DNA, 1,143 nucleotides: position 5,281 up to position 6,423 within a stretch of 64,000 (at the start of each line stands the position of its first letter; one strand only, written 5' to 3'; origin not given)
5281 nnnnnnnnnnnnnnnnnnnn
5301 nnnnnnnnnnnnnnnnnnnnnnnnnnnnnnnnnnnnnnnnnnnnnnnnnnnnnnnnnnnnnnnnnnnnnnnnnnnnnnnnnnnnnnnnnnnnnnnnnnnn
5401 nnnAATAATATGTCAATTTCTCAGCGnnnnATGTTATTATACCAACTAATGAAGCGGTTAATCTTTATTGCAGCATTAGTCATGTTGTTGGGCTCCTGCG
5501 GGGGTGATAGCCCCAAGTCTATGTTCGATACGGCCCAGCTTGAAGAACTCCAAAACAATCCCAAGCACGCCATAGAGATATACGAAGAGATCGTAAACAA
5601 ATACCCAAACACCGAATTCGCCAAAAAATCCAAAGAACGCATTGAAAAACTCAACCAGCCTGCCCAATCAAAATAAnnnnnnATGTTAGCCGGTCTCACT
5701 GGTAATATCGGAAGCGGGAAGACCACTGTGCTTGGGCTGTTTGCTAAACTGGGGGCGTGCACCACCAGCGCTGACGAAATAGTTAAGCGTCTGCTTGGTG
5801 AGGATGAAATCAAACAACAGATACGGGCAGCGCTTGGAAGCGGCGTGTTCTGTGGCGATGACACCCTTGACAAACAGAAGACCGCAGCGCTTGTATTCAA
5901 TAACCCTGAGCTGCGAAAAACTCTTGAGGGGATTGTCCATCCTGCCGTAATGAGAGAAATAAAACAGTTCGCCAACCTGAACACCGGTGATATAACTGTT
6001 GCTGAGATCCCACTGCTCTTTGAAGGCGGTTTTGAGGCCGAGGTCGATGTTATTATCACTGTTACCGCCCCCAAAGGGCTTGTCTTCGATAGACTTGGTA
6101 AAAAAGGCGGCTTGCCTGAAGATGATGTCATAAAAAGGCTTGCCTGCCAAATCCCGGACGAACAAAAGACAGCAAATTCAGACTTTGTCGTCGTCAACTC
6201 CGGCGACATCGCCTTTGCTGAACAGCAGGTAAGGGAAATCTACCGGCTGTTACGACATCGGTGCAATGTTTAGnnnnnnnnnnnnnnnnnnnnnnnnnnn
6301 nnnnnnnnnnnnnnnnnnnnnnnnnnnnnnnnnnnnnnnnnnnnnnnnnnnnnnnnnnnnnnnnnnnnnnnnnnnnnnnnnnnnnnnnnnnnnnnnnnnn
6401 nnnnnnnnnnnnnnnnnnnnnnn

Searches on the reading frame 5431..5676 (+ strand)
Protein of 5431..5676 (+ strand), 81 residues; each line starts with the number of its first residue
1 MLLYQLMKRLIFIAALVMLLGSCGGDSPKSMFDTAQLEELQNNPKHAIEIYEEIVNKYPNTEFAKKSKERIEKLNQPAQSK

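Call 79: search_protein_families(library=pfam, proteins=[window:5431-5676:+], max_evalue=0.001)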
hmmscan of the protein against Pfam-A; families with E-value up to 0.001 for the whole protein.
window:5431-5676:+ (81 aa): 2 families
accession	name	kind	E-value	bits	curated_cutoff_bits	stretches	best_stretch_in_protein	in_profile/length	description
PF13525.12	YfiO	-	0.00016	21.9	25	1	41-76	103-138/203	Outer membrane lipoprotein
PF13174.12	TPR_6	-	0.00069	20.5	26.3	0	30-61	2-33/33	Tetratricopeptide repeat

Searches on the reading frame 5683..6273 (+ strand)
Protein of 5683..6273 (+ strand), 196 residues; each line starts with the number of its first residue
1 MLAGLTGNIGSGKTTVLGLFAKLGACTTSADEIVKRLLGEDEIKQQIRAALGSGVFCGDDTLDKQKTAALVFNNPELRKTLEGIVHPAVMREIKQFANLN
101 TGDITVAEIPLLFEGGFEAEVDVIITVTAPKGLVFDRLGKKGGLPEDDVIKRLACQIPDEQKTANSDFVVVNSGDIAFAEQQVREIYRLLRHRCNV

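Call 79: search_protein_families(library=pfam, proteins=[window:5683-6273:+], max_evalue=0.001)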
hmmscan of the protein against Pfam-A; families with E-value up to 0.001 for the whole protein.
window:5683-6273:+ (196 aa): 1 family
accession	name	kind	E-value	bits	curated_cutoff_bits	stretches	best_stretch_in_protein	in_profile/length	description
PF01121.26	CoaE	-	1.5e-37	129.4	27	1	2-176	2-178/180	Dephospho-CoA kinase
